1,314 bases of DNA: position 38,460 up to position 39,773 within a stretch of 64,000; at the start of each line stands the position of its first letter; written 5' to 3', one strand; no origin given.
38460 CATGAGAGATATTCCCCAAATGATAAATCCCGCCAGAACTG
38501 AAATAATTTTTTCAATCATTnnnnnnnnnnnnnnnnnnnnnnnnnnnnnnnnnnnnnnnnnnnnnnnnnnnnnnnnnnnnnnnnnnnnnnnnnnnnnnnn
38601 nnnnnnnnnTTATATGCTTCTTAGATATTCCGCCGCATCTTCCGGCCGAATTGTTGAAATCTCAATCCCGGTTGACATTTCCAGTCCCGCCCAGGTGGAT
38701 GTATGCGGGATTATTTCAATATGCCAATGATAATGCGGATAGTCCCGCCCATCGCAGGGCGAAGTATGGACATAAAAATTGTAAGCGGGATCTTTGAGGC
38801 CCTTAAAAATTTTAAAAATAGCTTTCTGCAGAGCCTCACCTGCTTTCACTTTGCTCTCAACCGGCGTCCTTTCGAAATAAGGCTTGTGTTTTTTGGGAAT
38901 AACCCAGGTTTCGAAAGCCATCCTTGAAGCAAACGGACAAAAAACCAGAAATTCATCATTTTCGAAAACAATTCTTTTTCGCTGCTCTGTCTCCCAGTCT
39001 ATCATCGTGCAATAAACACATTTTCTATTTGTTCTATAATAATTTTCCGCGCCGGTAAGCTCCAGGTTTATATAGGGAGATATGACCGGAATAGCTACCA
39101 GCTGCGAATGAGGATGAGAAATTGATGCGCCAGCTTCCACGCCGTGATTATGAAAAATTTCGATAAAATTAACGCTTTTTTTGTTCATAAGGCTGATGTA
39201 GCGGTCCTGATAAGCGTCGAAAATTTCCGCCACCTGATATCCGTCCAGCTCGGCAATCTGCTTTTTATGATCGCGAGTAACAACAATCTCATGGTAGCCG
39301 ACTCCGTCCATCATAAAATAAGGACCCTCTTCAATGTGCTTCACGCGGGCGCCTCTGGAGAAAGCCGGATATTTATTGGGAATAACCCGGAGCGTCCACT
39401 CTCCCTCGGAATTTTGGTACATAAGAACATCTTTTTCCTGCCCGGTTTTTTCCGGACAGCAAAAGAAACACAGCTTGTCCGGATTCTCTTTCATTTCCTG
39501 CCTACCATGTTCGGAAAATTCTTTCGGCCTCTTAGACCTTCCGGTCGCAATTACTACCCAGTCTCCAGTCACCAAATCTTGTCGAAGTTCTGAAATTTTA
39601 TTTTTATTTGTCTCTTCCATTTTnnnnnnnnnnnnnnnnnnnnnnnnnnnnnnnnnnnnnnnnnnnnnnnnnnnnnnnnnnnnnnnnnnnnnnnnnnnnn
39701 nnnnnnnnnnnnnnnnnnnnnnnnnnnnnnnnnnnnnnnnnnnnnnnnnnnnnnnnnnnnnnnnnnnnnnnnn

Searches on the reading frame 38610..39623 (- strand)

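Call 13: search_protein_families(library=pfam, proteins=[window:38610-39623:-])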
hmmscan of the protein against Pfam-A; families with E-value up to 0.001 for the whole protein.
window:38610-39623:- (337 aa): 6 families
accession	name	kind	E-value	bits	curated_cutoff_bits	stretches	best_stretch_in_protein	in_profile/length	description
PF01087.27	GalP_UDP_transf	-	5.7e-14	53.4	22.1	1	2-176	3-178/184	Galactose-1-phosphate uridyl transferase, N-terminal domain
PF16268.10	DUF4921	-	1.7e-12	47.4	28.5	1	137-331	210-390/425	Domain of unknown function (DUF4921)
PF01230.28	HIT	-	1.1e-08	36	21.5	1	212-302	2-92/98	HIT domain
PF11969.13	DcpS_C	-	1.6e-05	25.8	24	1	201-313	1-110/114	Scavenger mRNA decapping enzyme C-term binding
PF19327.4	Ap4A_phos_N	-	0.00011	22.2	23.1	1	108-183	101-165/177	Ap4A phosphorylase N-terminal domain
PF16285.10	DUF4931_N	-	0.00062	20.3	24.1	0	120-178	63-121/124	Domain of unknown function (DUF4931) N-terminal domain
